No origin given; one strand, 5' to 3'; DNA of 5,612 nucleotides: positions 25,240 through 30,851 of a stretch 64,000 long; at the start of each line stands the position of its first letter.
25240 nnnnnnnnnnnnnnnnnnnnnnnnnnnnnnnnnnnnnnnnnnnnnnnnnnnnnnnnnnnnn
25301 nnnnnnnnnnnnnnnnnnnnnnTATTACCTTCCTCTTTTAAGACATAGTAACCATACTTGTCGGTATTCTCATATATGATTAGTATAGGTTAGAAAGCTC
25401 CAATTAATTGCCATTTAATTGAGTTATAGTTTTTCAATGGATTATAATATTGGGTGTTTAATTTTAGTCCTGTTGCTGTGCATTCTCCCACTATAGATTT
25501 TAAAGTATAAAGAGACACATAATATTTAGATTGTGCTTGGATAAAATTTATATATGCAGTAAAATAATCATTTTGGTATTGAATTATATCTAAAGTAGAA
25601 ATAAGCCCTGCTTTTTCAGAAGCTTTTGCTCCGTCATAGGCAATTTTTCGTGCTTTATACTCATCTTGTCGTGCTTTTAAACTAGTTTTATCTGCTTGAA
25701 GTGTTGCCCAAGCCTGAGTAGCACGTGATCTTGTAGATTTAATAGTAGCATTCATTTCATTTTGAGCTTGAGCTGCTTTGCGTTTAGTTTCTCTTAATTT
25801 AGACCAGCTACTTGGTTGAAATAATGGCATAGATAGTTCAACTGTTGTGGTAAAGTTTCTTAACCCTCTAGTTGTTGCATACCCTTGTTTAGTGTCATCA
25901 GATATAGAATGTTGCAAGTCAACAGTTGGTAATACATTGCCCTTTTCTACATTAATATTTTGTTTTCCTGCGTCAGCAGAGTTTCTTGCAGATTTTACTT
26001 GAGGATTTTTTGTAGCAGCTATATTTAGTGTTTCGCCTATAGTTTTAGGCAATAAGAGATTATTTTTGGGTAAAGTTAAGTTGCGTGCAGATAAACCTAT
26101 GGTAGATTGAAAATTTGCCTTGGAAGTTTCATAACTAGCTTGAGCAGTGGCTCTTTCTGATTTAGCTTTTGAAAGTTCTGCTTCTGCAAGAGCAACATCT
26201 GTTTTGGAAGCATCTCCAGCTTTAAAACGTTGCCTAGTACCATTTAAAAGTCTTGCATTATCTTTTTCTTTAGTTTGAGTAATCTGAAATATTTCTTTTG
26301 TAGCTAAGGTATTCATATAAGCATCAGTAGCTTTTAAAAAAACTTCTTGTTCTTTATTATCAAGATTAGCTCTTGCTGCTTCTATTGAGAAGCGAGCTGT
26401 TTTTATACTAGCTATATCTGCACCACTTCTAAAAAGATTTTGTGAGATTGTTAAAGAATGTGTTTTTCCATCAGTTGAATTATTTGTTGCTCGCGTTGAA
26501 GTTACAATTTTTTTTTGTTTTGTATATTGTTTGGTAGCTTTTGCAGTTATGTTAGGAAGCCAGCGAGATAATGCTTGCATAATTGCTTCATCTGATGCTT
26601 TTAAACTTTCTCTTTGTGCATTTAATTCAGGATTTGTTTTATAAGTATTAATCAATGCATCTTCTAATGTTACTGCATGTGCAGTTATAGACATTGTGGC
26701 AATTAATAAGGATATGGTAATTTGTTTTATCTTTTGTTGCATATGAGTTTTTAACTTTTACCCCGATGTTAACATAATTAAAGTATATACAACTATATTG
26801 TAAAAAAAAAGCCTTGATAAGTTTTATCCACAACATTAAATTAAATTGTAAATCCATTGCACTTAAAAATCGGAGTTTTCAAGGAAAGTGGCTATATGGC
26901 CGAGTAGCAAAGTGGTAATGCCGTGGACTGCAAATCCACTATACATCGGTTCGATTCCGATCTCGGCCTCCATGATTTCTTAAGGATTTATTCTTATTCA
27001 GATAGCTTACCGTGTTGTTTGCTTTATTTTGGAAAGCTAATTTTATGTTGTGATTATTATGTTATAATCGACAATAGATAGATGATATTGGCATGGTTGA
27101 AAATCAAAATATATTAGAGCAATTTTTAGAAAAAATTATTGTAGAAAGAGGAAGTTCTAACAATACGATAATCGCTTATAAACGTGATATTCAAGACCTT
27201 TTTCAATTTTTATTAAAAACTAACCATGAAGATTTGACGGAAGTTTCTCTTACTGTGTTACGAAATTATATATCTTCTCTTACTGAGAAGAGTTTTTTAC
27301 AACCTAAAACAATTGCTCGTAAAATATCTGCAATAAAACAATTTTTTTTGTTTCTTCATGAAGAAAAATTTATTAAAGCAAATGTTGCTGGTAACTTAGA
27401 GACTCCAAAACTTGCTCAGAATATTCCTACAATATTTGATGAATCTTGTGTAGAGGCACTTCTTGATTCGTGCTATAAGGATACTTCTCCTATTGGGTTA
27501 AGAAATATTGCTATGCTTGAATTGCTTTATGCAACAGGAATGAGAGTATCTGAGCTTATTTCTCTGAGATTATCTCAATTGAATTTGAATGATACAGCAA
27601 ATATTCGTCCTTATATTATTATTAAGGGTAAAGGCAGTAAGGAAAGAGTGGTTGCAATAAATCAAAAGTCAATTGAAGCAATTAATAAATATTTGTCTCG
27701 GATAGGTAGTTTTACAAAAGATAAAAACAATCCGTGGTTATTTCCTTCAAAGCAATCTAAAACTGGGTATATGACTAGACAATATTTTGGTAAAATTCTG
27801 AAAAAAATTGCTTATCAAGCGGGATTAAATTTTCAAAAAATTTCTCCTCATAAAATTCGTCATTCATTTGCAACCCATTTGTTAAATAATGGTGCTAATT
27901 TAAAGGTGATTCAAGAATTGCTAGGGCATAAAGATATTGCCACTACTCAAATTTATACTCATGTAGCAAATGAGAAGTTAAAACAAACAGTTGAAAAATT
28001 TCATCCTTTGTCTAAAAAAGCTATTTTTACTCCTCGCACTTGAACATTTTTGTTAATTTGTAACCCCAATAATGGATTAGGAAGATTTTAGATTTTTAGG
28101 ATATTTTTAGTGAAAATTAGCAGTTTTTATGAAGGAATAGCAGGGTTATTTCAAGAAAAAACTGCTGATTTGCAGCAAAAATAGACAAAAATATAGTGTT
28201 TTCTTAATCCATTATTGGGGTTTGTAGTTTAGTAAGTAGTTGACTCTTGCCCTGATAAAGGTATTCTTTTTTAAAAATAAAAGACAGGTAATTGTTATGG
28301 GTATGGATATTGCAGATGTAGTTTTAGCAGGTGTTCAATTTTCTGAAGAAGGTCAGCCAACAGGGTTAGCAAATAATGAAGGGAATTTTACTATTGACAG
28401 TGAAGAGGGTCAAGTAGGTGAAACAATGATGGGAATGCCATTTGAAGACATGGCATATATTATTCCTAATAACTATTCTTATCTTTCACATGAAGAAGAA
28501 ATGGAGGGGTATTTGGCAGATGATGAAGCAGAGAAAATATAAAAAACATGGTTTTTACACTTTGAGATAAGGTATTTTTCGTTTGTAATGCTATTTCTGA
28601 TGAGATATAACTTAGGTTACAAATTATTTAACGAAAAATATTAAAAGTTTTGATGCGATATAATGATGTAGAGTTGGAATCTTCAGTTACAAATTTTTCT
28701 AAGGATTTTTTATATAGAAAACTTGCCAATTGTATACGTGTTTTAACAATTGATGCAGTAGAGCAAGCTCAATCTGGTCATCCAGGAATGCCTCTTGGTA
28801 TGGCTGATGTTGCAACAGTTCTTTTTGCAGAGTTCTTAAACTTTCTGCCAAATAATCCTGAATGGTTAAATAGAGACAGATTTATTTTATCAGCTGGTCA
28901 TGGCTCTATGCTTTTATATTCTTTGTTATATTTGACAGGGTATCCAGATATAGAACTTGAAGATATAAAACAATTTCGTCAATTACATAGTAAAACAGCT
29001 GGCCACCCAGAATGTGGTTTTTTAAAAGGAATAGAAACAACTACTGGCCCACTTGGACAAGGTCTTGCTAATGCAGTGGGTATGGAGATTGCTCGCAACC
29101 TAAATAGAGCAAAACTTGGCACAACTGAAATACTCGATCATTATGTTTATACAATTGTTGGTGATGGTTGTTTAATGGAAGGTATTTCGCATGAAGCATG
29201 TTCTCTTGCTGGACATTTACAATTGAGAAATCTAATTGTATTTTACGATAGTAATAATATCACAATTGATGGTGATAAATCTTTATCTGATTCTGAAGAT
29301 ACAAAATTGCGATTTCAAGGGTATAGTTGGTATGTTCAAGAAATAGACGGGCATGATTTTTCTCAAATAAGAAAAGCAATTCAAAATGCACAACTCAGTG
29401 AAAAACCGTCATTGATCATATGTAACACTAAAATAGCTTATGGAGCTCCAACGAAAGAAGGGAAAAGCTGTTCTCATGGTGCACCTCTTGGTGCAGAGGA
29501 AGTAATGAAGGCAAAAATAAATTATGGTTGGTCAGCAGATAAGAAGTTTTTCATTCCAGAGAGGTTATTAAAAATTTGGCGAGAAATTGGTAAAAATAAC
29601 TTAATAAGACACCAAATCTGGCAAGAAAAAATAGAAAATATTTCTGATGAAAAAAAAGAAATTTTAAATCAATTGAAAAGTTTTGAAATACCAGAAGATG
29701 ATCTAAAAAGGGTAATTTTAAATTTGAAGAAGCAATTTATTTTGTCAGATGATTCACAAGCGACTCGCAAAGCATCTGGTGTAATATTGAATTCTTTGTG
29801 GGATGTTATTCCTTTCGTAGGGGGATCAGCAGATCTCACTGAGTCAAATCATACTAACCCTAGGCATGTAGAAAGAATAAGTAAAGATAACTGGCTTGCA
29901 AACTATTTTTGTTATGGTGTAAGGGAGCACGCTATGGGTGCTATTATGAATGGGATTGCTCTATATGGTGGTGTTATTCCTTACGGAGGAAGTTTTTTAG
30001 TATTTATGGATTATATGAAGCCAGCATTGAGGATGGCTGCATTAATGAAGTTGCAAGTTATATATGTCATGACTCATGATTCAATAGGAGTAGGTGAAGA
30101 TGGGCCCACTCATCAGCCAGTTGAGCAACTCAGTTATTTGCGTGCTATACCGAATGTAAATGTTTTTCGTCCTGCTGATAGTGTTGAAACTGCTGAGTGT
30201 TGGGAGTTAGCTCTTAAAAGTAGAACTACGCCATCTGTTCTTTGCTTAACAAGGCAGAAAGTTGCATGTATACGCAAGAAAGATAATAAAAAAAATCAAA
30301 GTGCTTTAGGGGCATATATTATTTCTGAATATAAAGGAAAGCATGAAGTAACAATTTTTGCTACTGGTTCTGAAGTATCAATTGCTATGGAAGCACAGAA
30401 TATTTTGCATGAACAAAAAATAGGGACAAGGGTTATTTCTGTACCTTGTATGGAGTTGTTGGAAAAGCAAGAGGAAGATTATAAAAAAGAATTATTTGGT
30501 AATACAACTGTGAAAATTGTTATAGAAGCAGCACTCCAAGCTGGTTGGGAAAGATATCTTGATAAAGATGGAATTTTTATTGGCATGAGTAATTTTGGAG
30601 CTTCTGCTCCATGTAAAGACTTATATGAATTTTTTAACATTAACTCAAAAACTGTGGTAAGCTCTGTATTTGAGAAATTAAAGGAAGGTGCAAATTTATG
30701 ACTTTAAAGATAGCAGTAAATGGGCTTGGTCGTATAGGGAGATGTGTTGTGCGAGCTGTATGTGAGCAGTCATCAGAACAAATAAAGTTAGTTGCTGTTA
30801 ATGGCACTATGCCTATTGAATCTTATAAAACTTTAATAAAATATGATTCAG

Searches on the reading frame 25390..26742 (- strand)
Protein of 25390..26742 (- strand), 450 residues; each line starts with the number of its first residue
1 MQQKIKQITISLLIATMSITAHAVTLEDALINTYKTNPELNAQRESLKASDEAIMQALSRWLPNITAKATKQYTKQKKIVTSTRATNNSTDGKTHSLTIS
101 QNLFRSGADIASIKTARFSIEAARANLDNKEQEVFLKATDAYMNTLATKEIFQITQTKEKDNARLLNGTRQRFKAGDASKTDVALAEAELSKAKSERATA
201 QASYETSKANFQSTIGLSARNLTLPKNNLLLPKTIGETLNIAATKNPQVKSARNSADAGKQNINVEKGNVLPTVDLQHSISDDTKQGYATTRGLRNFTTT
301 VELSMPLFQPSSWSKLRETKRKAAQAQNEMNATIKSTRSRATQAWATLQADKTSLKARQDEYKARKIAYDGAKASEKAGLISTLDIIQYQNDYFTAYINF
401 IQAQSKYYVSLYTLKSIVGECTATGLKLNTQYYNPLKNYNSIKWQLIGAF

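Call 39: search_protein_families(library=pfam, proteins=[window:25390-26742:-], max_evalue=0.00001)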
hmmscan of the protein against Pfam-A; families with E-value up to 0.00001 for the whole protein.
window:25390-26742:- (450 aa): 1 family
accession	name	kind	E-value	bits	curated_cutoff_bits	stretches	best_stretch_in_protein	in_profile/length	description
PF02321.23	OEP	-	1.5e-61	207.9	22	2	28-216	3-187/187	Outer membrane efflux protein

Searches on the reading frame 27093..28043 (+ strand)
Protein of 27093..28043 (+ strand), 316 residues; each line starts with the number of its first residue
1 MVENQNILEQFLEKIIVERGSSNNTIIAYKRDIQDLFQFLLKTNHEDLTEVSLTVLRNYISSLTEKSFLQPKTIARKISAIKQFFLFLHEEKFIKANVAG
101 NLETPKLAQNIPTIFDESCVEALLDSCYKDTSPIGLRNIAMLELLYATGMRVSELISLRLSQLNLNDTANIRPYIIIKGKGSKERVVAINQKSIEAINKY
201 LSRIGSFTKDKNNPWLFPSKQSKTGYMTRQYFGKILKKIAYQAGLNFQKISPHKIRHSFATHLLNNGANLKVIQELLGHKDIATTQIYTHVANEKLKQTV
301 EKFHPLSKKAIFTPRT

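Call 39: search_protein_families(library=pfam, proteins=[window:27093-28043:+], max_evalue=0.00001)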
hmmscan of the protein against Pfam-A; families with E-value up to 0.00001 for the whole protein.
window:27093-28043:+ (316 aa): 2 families
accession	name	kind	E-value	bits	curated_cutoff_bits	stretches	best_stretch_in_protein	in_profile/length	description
PF00589.27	Phage_integrase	-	1.6e-47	161.9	27.1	1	116-294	4-171/172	Phage integrase family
PF02899.23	Phage_int_SAM_1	-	6.2e-19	68.5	22.3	1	8-92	1-83/83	Phage integrase, N-terminal SAM-like domain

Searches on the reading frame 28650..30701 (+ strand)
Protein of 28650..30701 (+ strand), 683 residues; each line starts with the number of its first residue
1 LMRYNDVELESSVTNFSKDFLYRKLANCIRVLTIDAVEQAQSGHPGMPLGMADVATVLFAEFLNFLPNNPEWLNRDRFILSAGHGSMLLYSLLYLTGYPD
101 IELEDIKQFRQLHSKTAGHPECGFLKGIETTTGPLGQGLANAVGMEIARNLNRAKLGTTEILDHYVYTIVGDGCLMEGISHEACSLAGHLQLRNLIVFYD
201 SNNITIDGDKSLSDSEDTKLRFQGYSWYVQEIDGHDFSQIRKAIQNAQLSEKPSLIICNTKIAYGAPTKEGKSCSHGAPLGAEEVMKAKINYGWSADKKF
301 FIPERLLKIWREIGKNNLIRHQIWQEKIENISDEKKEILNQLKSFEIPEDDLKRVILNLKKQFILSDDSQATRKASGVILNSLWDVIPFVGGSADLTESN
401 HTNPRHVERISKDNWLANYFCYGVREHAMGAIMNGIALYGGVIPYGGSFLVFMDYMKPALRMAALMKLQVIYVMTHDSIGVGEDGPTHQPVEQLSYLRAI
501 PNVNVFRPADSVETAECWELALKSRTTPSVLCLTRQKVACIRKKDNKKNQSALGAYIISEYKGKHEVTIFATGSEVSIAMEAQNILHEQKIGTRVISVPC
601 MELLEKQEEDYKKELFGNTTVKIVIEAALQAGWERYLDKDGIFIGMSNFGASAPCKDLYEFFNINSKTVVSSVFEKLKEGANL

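Call 40: search_protein_families(library=pfam, proteins=[window:28650-30701:+], max_evalue=0.00001)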
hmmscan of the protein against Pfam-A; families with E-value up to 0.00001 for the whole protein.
window:28650-30701:+ (683 aa): 5 families
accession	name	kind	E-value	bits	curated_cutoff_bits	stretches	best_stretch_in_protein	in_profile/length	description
PF00456.26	Transketolase_N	-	1.3e-129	432.4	22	1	23-339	3-322/334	Transketolase, thiamine diphosphate binding domain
PF02779.29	Transket_pyr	-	1.2e-50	172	27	1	370-538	3-172/174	Transketolase, pyrimidine binding domain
PF22613.1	Transketolase_C_1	-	1.7e-36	125.3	27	1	554-664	1-112/113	Transketolase-like TK C-terminal domain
PF13292.11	DXP_synthase_N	-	3.3e-09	36.8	21.2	0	15-206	12-175/274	1-deoxy-D-xylulose-5-phosphate synthase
PF02780.25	Transketolase_C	-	4.1e-09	36.8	25.9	1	564-668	9-123/124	Transketolase, C-terminal domain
